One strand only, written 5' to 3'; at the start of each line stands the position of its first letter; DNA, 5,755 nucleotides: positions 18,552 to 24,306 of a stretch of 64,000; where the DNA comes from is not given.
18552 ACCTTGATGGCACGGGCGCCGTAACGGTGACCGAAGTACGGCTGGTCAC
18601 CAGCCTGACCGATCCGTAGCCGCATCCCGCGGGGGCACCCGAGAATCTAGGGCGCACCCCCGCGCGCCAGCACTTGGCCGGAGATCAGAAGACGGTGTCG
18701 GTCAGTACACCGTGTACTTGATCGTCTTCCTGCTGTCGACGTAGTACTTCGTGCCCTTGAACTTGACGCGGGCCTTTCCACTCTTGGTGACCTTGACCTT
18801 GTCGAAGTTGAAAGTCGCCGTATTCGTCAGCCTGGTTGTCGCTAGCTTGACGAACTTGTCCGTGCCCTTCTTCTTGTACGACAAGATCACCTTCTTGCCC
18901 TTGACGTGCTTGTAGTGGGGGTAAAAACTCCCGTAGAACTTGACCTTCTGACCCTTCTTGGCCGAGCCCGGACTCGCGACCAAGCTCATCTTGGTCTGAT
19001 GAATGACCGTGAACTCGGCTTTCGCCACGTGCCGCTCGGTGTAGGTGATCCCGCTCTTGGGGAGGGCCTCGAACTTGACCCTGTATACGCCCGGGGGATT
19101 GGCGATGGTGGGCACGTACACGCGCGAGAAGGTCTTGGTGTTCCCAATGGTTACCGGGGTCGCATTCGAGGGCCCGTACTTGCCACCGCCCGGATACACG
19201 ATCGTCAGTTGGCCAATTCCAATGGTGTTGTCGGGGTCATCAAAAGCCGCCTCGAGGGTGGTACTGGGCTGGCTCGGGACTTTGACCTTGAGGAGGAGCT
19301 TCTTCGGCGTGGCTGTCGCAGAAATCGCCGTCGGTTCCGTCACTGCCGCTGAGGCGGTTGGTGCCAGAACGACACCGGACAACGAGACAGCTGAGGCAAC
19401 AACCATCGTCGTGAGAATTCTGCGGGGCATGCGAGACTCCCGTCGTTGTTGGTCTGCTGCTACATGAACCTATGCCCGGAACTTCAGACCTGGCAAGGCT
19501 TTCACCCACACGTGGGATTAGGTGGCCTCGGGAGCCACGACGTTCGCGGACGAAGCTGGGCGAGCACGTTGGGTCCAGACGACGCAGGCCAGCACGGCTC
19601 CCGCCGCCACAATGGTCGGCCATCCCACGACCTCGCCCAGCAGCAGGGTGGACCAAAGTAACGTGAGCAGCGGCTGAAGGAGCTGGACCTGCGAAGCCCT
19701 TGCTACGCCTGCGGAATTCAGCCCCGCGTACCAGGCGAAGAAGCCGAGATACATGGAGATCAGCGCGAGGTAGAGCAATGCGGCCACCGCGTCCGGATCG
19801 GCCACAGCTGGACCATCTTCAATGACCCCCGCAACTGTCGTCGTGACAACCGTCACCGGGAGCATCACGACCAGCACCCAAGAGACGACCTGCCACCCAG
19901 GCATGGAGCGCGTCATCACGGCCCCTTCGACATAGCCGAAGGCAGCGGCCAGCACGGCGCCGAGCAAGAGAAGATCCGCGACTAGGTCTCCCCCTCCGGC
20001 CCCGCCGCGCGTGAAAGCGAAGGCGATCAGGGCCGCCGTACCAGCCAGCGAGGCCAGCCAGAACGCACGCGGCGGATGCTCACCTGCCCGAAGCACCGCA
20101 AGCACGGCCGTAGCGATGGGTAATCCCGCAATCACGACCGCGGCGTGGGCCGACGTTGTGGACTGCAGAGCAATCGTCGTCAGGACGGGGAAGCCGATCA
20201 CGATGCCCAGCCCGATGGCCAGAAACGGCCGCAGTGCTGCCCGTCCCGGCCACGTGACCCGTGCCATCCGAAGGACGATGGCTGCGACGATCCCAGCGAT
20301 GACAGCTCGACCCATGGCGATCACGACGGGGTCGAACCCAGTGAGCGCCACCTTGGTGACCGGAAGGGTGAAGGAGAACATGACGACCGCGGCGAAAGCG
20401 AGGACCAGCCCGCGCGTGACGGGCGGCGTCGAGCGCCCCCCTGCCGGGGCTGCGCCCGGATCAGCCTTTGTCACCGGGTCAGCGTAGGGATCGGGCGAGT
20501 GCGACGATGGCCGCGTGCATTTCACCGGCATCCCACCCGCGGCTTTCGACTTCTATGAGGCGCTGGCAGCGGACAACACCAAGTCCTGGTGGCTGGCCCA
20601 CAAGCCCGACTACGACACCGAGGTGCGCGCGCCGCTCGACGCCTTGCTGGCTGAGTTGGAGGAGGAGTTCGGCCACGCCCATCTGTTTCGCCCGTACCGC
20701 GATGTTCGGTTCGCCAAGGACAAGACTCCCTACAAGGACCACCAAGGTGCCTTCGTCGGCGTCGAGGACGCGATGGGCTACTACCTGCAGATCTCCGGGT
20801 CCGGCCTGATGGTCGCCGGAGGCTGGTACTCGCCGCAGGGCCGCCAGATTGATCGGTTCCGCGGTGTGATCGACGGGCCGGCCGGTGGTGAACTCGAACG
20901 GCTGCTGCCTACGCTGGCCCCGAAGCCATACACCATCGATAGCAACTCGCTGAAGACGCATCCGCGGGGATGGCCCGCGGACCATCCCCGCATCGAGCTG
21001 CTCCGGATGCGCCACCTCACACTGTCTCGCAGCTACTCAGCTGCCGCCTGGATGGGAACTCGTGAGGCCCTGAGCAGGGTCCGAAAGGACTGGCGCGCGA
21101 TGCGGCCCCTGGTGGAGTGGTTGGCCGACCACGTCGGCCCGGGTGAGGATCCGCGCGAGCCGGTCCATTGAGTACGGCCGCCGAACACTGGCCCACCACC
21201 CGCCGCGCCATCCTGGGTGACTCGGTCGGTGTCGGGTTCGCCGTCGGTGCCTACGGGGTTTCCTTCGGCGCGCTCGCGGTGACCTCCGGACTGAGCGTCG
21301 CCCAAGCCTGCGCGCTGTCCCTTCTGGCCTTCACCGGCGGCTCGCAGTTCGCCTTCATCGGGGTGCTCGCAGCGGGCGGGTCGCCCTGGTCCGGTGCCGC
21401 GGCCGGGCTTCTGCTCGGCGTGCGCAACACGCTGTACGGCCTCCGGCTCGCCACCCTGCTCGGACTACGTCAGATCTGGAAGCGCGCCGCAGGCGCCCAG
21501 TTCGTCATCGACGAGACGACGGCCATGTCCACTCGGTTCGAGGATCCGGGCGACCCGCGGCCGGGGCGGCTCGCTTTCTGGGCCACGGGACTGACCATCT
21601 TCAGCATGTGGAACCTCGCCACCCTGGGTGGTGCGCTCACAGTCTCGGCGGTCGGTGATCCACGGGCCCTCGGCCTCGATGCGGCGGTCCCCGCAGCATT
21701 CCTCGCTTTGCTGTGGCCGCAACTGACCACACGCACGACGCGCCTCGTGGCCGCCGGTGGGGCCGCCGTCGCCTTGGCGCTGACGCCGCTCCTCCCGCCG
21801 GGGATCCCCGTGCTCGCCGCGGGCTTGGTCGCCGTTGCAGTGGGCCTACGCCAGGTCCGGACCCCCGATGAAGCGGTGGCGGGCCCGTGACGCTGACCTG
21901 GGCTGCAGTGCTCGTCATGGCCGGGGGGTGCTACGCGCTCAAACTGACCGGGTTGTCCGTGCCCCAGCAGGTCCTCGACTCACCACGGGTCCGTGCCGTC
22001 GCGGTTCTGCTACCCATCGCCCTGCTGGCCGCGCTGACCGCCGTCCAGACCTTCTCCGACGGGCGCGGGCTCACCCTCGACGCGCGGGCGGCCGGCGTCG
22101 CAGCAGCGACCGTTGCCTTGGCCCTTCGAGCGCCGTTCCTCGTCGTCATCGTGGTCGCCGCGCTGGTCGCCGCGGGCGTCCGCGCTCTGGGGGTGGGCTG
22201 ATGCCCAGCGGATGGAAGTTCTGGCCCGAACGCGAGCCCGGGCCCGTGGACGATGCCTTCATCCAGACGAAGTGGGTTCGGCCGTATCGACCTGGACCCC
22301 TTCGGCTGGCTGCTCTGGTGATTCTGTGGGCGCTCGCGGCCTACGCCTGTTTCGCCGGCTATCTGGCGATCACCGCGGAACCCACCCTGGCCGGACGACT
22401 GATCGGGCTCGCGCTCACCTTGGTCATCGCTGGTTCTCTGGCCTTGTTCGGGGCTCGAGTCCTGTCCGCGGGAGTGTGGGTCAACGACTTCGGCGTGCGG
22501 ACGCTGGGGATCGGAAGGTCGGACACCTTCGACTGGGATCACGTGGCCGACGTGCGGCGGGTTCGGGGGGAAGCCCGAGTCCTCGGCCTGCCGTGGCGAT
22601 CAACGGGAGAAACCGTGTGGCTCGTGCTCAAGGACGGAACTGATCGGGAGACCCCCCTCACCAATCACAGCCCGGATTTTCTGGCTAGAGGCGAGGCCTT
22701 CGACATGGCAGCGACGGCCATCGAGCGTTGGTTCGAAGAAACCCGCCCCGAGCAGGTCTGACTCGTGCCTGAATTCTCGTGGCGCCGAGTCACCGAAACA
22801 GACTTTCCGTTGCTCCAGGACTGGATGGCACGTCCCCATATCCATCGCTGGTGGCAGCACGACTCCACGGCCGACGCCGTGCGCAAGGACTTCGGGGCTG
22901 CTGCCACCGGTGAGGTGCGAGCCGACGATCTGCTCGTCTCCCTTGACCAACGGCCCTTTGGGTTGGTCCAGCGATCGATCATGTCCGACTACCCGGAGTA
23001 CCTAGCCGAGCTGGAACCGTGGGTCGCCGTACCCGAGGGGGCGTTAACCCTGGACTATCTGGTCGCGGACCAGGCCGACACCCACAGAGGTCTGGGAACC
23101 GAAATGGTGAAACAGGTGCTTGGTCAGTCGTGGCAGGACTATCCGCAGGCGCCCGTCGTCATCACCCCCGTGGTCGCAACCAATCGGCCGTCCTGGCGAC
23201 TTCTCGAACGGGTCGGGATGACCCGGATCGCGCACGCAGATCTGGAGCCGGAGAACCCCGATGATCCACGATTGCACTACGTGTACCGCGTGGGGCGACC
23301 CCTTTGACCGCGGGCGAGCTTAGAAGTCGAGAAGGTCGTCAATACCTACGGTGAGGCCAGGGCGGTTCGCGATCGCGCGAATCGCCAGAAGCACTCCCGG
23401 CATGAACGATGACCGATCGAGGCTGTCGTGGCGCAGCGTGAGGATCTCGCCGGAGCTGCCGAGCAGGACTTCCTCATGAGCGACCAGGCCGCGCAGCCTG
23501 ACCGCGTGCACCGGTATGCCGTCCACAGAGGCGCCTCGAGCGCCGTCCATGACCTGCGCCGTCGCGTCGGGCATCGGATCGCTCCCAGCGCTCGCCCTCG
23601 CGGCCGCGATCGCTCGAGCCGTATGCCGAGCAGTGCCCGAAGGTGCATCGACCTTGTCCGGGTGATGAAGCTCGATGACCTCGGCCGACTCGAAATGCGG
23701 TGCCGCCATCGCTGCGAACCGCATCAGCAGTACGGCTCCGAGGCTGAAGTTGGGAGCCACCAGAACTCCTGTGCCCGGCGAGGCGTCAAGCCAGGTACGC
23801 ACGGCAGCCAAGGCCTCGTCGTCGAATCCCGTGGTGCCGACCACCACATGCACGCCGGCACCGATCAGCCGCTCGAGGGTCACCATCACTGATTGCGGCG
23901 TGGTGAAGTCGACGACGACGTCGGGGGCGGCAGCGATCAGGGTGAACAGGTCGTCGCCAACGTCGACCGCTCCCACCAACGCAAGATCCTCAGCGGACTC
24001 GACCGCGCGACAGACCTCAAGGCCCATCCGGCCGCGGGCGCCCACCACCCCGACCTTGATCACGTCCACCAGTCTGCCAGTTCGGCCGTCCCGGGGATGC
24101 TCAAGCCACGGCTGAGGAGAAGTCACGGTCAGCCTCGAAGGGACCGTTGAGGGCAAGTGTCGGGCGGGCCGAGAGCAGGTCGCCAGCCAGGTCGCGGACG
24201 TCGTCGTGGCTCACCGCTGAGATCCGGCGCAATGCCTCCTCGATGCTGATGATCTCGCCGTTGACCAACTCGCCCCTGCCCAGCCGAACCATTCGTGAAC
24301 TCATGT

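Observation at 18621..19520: Single-gene low-GC island encoding a secreted Lys/Tyr-rich beta-protein of unknown function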

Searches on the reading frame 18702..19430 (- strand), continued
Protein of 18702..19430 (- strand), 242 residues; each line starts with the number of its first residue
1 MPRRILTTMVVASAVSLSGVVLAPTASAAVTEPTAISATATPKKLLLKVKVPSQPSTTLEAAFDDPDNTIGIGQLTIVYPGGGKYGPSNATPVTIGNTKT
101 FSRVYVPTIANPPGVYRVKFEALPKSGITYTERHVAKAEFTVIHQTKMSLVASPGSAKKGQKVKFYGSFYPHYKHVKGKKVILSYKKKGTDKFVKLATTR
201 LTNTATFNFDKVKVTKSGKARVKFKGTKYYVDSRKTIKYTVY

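Call 43: predict_structure(alignment_id=A4)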
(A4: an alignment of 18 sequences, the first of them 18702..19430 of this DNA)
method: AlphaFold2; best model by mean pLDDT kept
length: 242 residues; sequences in the alignment: 18
mean_pLDDT: 88.5   pTM: 0.77
mean pLDDT of the five models: 88.5, 88.5, 87.9, 86.8, 85.2
residues with pLDDT >= 90: 179; 70-90: 31; 50-70: 14; < 50: 18
segments of 3 or more residues with pLDDT < 50: 9-22
pLDDT, mean of each block of 10 residues (from residue 1): 50 44 58 96 90 86 97 97 93 97 94 96 95 96 93 88 94 88 96 96 95 94 95 94 89
secondary structure, 60 per line:
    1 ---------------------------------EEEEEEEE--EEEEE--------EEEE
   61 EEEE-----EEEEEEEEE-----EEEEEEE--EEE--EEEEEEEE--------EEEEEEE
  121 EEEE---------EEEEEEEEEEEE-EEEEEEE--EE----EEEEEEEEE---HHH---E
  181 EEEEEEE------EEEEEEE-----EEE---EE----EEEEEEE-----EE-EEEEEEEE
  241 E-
elements in order: E34-41 E44-48 E57-64 E70-78 E84-90 E93-95 E98-105 E114-124 E134-145 E147-153 E162-170 E180-187 E194-200 E206-208 E218-224 E233-241
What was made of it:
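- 19347..19430 (-): Signal peptide, residues 1-28 (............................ | AV): RR n-region, hydrophobic core, A-S-A cleavage motif. The AlphaFold2 model is disordered here (pLDDT below 50 for residues 9-22; call 43).
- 18996..19334 (-): N-terminal Ig-like beta-sandwich domain (residues 33-145), near-neutral (net +4) and the more variable half (48% identity to the orthologue). AlphaFold2 model (call 43).
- On Ig-like / E-set beta-sandwich fold class (structural): The model has pLDDT 88.5 and two all-beta domains (call 43).
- The two-domain all-beta model has pLDDT 88.5 and pTM 0.77 (call 43).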

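Call 47: search_protein_families(library=pfam, alignment_id=A4, max_evalue=0.1)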
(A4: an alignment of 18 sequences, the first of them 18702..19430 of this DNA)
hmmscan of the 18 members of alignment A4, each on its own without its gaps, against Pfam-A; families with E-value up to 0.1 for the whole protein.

A. member 1, window:18702-19430:- (242 aa): 2 families
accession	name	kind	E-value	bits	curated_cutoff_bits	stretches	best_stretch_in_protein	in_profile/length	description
PF16640.11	Big_3_5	-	0.0047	17.9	35.5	0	28-95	8-85/88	Bacterial Ig-like domain (group 3)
PF20258.4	tRNA_Me_trans_C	-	0.092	13.5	20.6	0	43-81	30-68/77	Aminomethyltransferase beta-barrel domain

B. families by the number of members that match (of 18 scanned): 16 families
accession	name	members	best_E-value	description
PF01835.25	MG2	3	0.0012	MG2 domain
PF00576.27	Transthyretin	3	0.007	HIUase/Transthyretin family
PF05132.19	RNA_pol_Rpc4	2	0.0066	RNA polymerase III RPC4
PF16030.10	GD_N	2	0.08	Serine protease gd N-terminus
PF02221.20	E1_DerP2_DerF2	1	0.0042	ML domain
PF16640.11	Big_3_5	1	0.0047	Bacterial Ig-like domain (group 3)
PF20264.4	DUF4784_N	1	0.0051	DUF4784 N-terminal Ig-like domain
PF00801.26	PKD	1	0.0078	PKD domain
PF10633.15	NPCBM_assoc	1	0.031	NPCBM-associated, NEW3 domain of alpha-galactosidase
PF17210.9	SdrD_B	1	0.041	SdrD B-like domain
PF18981.6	InlK_D3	1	0.041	Internalin K domain (D3/D4)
PF05510.18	Sarcoglycan_2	1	0.048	Sarcoglycan alpha/epsilon N-terminal domain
PF20424.3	PilZN3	1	0.063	PilZN3 domain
PF04234.18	CopC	1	0.084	CopC domain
PF20258.4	tRNA_Me_trans_C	1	0.092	Aminomethyltransferase beta-barrel domain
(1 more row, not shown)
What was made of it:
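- On Pfam CarboxypepD_reg (PF13620) / Transthyretin (PF00576) / MG2 (PF01835): The best family-wide E-values are 0.007 (Transthyretin) and 0.0012 (MG2), all below cut-off (call 47).
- Closest known: CarboxypepD_reg / transthyretin-like. Same: Weak Transthyretin and MG2 hits occur in 3 members each (call 47).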

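Call 53: list_cluster_members(proteins=[P0001, P0002])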
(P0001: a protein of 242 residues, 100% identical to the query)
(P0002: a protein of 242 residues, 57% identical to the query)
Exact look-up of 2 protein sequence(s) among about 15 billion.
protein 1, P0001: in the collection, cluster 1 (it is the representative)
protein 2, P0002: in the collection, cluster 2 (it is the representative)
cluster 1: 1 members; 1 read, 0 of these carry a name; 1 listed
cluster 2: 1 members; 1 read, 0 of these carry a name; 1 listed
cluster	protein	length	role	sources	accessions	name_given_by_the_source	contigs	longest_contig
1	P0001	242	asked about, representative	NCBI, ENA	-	-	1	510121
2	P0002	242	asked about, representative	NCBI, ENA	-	-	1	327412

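Call 54: find_related_loci(query=A1, collection=viral_contigs, flank=5000)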
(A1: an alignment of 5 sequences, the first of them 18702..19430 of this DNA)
Query A1 (242 aa) in viral_contigs; peptide patterns used: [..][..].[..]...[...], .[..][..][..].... (x = any residue, [..] = any of these).
77 stretches matched a pattern, but none encodes a relative of the query by tblastn (E <= 1e-3).

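Call 55: find_related_loci(query=A1, collection=metagenome_contigs, flank=6000)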
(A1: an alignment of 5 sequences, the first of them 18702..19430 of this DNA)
Query A1 (242 aa) in metagenome_contigs; peptide patterns used: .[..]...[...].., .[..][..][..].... (x = any residue, [..] = any of these).
400 stretches matched a pattern; 3 encode a relative of the query (tblastn E <= 1e-3); 3 distinct loci.
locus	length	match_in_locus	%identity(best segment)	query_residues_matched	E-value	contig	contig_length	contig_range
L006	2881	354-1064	49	3-241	2e-60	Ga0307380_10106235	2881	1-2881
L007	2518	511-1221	49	3-241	1e-60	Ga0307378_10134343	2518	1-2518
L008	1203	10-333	42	135-242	1e-22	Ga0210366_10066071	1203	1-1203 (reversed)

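Call 60: fold_search(model_id=the predicted structure, library=pdb)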
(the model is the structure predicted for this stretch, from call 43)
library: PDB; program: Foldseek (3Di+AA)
matches with E <= 10: 1953; with E <= 0.001: 292
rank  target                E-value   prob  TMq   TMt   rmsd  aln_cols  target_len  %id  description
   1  1m4k                  5.5e-08  1.00  0.31  0.37  13.5       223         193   15  Crystal structure of the human natural killer cell activator receptor KIR2DS2 (CD158j) (released 2003-04-15)
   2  8tmu_C                1.3e-07  1.00  0.31  0.35  12.8       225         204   14  HLA-B*73:01 bound to a 10mer peptide in complex with KIR2DL2 (released 2024-12-18)
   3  3h8n                  1.5e-07  1.00  0.30  0.35  13.8       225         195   15  Crystal Structure Analysis of KIR2DS4 (released 2009-10-20)
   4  1efx_D                1.5e-07  1.00  0.30  0.35  13.2       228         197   14  STRUCTURE OF A COMPLEX BETWEEN THE HUMAN NATURAL KILLER CELL RECEPTOR KIR2DL2 AND A CLASS I MHC LIGAND HLA-CW3 (released 2000-06-14)
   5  1b6u                  1.6e-07  1.00  0.31  0.36  13.7       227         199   15  CRYSTAL STRUCTURE OF THE HUMAN KILLER CELL INHIBITORY RECEPTOR (KIR2DL3) SPECIFIC FOR HLA-CW3 RELATED ALLELES (released 1999-01-27)
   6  9l4h_D                1.9e-07  1.00  0.31  0.39  12.9       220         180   15  Crystal structure of HLA-C*14:03 complexed with KIR2DL2 (released 2025-12-24)
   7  1nkr                  3.1e-07  1.00  0.31  0.37  14.3       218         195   16  INHIBITORY RECEPTOR (P58-CL42) FOR HUMAN NATURAL KILLER CELLS (released 1998-11-11)
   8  9f2d_N                5.0e-07  1.00  0.31  0.37  13.3       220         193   16  KIR2DL1 bound to RIFIN RBK21 (released 2025-04-09)
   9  7duu_D                5.2e-07  1.00  0.31  0.37  13.5       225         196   14  Crystal structure of HLA molecule with an KIR receptor (released 2022-02-02)
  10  8cs9_X                5.2e-07  1.00  0.34  0.15  10.5       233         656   10  Composite reconstruction of Class 1 of the erythrocyte ankyrin-1 complex (released 2022-07-20)
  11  7uzs                  5.5e-07  1.00  0.30  0.14  10.7       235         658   11  Protein 4.2 (local refinement from consensus reconstruction of ankyrin complex classes) (released 2022-07-20)
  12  9lrh_K                1.4e-06  1.00  0.30  0.35  13.4       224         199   16  Killer immunoglobulin receptor KIR2DL2 in complex with KIR2DL2_KIR2DL2/3 agonist 61-scFv (released 2025-10-15)
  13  9l4i_D                1.6e-06  1.00  0.31  0.39  13.5       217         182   14  Crystal structure of HLA-C*14:02 complexed with KIR2DL2 (released 2025-12-24)
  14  9f2d_D                1.7e-06  1.00  0.31  0.37  14.1       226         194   16  KIR2DL1 bound to RIFIN RBK21 (released 2025-04-09)
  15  4be6_A                1.9e-06  1.00  0.35  0.37  19.6       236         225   11  V. cholera biofilm scaffolding protein RbmA (released 2013-12-18)
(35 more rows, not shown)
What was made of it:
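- On Ig-like / E-set beta-sandwich fold class (structural): Foldseek probability is 1.00 for many tandem-Ig chains (call 60).
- Closest known: Vibrio cholerae RbmA. Different: Identity is 11-14%, global TM-score 0.30-0.35 and rmsd about 20 A, so the domain arrangement differs (call 60).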

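Call 62: search_protein_families(library=phrogs, proteins=[window:18702-19430:-, P0002, P0007, P0011], max_evalue=0.01)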
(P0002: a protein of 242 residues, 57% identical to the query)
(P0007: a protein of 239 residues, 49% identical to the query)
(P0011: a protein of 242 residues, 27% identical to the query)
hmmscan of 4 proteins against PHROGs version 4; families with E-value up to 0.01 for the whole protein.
window:18702-19430:- (242 aa): 0 families

P0002 (242 aa): 0 families

P0007 (239 aa): 0 families

P0011 (242 aa): 0 families
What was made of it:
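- On Horizontally acquired genomic island: There is no PHROG hit and no relative in viral contigs (calls 54, 62).
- There are no phage relatives (calls 54, 62).
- Tried and rejected: PHROGs: nothing (call 62).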

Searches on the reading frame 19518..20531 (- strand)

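Call 6: search_protein_families(library=pfam, proteins=[window:19518-20531:-], max_evalue=1)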
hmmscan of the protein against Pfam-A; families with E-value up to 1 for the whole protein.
window:19518-20531:- (337 aa): 2 families
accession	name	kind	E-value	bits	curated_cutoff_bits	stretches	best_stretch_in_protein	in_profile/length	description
PF00892.27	EamA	-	1.9e-29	103.1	28.2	2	185-318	3-131/135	EamA-like transporter family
PF03151.22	TPT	-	0.18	11.6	30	1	226-312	44-127/291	Triose-phosphate Transporter family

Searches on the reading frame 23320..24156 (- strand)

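Call 71: search_protein_families(library=pfam, proteins=[window:23320-24156:-], max_evalue=0.00001)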
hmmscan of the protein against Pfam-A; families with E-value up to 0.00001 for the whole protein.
window:23320-24156:- (278 aa): 2 families
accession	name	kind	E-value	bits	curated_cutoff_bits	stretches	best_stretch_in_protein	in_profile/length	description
PF05173.19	DapB_C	-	5.3e-31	107.7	27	1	140-276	1-121/121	Dihydrodipicolinate reductase, C-terminus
PF01113.26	DapB_N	-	3.6e-24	85.7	25.6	1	33-137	1-124/124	Dihydrodipicolinate reductase, N-terminus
